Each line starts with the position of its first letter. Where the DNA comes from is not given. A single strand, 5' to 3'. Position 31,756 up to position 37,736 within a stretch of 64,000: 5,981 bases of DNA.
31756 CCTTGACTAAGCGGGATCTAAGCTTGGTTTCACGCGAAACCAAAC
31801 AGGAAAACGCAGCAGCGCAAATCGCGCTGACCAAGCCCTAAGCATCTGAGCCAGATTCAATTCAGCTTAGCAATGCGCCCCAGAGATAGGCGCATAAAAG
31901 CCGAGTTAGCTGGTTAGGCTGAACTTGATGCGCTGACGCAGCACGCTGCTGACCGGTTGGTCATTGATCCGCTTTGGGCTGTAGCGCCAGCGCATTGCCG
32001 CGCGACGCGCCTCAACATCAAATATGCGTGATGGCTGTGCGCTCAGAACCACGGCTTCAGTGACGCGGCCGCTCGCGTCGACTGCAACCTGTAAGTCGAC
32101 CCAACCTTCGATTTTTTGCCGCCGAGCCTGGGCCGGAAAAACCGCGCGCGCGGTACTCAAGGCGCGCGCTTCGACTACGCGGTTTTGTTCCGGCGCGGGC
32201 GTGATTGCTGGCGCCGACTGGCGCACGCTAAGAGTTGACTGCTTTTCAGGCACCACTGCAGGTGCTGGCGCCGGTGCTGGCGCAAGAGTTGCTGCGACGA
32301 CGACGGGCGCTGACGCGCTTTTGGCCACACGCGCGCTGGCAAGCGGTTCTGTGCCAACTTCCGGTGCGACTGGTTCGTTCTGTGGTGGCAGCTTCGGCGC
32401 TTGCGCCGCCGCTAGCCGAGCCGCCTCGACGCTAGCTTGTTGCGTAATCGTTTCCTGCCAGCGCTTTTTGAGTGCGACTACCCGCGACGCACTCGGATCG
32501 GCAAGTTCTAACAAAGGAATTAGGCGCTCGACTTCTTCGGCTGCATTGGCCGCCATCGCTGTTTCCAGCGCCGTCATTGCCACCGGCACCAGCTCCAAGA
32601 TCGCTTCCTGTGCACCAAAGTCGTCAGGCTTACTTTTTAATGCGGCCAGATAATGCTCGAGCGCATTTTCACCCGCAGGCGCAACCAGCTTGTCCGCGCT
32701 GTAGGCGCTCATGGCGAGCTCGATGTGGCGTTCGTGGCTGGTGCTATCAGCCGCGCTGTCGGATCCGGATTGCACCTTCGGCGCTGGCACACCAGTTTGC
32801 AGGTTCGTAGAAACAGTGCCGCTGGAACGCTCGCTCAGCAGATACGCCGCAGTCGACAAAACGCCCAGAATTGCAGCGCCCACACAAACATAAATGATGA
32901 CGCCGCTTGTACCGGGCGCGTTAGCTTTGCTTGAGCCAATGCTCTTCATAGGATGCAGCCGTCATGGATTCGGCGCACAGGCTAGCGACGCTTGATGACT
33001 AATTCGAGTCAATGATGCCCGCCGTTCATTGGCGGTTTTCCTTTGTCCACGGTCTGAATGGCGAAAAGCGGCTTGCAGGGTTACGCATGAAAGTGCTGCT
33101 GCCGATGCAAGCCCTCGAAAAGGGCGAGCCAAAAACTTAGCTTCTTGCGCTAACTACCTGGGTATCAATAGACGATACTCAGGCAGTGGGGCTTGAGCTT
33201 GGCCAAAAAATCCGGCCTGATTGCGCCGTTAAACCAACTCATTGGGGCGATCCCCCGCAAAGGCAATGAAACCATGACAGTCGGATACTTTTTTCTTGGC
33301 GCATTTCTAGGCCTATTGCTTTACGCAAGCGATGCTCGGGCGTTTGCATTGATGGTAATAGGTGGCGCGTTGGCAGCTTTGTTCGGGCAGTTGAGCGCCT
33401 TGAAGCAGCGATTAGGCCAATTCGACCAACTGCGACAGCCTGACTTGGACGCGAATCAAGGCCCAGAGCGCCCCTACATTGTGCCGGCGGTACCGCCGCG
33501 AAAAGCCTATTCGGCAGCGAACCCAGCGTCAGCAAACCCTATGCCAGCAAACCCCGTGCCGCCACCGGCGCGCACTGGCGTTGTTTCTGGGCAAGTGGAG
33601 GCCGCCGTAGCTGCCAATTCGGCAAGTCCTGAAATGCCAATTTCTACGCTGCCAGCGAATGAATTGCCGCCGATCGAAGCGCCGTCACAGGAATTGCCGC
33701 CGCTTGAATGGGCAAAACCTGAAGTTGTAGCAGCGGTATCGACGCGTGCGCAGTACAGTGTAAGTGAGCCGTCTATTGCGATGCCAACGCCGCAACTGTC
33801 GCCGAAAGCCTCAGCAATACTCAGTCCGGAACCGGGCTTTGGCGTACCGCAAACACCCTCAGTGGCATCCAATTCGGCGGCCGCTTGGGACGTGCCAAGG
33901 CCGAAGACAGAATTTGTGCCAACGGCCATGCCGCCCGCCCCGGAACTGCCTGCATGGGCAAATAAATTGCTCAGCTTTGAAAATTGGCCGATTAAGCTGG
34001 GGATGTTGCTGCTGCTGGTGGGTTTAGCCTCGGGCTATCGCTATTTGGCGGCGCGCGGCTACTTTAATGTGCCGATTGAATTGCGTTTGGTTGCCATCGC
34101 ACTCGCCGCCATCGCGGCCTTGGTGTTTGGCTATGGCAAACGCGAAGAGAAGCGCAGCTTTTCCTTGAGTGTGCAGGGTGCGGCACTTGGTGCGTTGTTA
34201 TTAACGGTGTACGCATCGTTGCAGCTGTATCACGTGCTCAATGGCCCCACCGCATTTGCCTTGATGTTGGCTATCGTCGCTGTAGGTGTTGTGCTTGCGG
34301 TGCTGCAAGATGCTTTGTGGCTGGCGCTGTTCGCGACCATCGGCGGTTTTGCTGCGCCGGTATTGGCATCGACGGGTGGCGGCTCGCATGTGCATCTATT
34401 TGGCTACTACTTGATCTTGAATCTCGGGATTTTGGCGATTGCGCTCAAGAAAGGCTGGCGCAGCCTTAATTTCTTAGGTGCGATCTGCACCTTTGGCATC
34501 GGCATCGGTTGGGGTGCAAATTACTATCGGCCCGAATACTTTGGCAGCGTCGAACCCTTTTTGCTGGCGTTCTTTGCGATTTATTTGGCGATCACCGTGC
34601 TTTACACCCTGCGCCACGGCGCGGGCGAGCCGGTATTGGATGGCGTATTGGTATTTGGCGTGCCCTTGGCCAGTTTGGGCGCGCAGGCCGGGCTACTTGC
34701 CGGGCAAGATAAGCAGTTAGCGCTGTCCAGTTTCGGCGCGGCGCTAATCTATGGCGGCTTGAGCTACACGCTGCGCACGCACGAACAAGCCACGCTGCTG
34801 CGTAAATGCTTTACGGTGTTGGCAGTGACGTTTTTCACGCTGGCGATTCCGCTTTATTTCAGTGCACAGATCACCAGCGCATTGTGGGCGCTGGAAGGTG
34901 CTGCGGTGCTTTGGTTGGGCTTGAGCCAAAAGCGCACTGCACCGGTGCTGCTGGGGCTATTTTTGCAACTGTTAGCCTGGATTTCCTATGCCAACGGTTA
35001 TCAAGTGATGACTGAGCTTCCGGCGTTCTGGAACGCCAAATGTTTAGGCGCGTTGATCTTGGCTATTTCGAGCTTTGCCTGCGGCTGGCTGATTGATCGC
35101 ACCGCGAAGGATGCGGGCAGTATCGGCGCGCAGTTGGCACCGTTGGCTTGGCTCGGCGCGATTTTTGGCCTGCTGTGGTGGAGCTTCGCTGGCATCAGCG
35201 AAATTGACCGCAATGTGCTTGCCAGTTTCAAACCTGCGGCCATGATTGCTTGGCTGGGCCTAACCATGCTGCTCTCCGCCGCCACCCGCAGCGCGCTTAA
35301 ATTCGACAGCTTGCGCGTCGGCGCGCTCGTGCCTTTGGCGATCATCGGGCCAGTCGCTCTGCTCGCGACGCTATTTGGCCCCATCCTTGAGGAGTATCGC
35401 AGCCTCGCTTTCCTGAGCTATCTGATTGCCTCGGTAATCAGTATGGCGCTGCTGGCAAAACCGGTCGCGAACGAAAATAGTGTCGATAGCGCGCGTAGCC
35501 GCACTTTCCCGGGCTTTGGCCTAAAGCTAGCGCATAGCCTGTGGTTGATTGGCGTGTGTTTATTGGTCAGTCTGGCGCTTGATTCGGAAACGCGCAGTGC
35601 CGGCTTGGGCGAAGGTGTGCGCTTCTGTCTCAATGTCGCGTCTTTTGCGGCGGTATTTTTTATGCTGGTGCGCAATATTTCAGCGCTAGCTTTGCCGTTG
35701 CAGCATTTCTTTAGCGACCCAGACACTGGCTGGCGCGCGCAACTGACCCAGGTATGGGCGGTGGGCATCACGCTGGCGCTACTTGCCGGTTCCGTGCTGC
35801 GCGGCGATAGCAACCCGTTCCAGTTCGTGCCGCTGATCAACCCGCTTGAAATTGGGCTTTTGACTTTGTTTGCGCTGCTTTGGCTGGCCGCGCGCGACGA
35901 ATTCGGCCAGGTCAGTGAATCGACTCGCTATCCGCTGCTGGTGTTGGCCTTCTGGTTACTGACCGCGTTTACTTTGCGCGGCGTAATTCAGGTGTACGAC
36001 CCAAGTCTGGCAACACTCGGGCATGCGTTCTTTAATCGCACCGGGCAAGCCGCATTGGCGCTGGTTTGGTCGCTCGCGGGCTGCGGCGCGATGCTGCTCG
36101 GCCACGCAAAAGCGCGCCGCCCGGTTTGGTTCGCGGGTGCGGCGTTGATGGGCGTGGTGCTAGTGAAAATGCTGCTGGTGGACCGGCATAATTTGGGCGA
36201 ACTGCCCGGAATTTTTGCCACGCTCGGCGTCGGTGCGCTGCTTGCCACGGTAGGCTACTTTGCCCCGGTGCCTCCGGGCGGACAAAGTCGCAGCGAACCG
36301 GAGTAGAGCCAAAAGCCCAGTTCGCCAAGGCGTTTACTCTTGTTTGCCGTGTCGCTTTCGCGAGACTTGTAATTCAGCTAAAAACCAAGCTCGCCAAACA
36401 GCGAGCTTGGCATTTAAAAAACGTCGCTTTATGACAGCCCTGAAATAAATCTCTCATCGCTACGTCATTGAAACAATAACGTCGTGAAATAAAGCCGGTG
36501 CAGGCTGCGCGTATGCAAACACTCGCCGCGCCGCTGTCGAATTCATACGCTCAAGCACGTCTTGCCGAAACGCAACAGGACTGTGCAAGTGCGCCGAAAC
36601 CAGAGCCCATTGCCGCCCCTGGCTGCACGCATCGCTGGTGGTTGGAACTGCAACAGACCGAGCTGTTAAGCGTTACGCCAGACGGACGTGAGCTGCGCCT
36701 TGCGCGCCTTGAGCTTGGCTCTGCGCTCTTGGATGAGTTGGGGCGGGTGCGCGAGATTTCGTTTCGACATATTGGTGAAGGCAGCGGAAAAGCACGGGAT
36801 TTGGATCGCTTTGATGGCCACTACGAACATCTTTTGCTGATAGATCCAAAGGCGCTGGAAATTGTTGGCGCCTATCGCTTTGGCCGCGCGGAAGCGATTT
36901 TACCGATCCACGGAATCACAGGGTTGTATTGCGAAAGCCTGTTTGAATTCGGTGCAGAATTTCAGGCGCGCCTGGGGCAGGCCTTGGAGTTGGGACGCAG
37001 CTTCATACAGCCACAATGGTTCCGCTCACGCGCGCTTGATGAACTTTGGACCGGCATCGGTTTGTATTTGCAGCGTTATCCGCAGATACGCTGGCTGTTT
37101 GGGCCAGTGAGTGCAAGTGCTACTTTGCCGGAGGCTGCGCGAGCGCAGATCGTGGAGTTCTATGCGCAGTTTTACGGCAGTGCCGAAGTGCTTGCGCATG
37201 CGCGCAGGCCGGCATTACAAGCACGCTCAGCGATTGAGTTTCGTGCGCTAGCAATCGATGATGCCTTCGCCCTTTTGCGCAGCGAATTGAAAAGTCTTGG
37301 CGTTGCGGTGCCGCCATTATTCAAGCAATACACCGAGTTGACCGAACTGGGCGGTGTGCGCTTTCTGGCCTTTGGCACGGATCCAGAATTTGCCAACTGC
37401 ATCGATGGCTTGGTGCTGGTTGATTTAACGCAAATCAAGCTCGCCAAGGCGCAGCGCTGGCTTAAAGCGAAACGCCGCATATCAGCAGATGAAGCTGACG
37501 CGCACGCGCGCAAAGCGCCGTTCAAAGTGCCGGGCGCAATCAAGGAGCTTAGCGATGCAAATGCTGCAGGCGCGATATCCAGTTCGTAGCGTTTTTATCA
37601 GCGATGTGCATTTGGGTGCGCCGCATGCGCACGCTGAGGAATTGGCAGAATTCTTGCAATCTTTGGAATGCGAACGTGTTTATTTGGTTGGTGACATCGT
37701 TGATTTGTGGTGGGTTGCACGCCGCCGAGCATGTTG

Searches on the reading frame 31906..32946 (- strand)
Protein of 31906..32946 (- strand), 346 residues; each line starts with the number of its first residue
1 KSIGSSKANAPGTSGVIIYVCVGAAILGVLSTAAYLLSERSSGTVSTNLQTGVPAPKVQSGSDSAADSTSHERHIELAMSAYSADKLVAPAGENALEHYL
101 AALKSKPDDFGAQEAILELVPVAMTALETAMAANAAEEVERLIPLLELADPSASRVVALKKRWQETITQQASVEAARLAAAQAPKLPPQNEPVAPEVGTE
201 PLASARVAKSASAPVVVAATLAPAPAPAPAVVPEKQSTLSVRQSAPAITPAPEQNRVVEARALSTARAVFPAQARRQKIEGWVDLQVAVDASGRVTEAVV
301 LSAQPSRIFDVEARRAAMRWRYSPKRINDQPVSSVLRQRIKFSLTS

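Call 54: search_protein_families(library=pfam, proteins=[window:31906-32946:-], max_evalue=0.001)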
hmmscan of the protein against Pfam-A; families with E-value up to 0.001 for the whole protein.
window:31906-32946:- (346 aa): 1 family
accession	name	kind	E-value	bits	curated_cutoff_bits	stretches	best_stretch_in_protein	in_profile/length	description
PF03544.19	TonB_C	-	1.9e-16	60.7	24.6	1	268-344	3-79/79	Gram-negative bacterial TonB protein C-terminal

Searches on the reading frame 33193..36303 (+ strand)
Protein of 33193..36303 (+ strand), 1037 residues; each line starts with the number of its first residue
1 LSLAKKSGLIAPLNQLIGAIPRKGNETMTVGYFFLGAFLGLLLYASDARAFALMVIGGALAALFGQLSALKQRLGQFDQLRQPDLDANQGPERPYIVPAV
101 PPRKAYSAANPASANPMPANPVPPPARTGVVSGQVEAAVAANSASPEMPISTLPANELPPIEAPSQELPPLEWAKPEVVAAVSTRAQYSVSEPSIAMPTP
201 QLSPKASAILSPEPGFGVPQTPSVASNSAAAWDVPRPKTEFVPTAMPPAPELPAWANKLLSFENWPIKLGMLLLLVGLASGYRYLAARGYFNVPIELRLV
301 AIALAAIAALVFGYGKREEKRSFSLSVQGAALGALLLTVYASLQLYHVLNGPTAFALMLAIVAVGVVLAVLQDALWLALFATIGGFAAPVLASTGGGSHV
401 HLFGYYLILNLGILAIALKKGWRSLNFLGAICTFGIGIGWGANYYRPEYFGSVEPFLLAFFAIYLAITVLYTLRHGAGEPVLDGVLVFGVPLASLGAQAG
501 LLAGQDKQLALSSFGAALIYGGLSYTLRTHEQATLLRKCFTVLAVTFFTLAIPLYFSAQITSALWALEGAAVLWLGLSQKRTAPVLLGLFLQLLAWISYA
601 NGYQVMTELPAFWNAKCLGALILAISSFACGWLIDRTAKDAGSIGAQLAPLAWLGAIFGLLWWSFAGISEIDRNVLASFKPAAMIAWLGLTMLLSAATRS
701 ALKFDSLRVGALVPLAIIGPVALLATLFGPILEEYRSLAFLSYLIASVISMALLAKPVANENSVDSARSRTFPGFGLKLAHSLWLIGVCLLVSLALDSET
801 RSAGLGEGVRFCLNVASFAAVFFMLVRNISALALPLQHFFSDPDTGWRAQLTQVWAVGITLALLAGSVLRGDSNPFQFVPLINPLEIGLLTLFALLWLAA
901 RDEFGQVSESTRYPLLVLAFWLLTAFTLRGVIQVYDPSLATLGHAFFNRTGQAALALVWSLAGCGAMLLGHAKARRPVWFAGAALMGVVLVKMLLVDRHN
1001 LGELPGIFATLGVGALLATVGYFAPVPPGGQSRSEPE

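Call 6: search_protein_families(library=pfam, proteins=[window:33193-36303:+], max_evalue=0.001)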
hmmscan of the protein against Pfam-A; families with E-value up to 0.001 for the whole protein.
window:33193-36303:+ (1037 aa): 1 family
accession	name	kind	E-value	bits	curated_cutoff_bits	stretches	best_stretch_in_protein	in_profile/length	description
PF10101.14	DUF2339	-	2e-116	390.8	33.6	1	263-1027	2-659/659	Predicted membrane protein (DUF2339)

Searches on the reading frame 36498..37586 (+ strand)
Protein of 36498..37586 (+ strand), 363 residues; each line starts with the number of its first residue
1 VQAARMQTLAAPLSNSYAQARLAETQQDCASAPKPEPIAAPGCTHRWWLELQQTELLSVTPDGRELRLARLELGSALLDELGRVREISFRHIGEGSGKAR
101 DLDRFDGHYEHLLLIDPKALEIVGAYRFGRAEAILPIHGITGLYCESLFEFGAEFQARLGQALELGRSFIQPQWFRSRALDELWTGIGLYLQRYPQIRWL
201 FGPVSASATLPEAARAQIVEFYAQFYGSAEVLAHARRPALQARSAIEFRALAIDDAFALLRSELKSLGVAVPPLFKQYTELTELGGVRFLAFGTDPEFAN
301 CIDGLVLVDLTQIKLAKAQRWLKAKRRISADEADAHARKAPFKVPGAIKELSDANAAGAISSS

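Call 6: search_protein_families(library=pfam, proteins=[window:36498-37586:+], max_evalue=0.001)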
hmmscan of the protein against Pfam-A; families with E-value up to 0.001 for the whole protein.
window:36498-37586:+ (363 aa): 1 family
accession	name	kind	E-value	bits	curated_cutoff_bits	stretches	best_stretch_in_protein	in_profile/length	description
PF13444.12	Acetyltransf_5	-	9.1e-21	74.9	22.4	1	85-184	2-101/102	Acetyltransferase (GNAT) domain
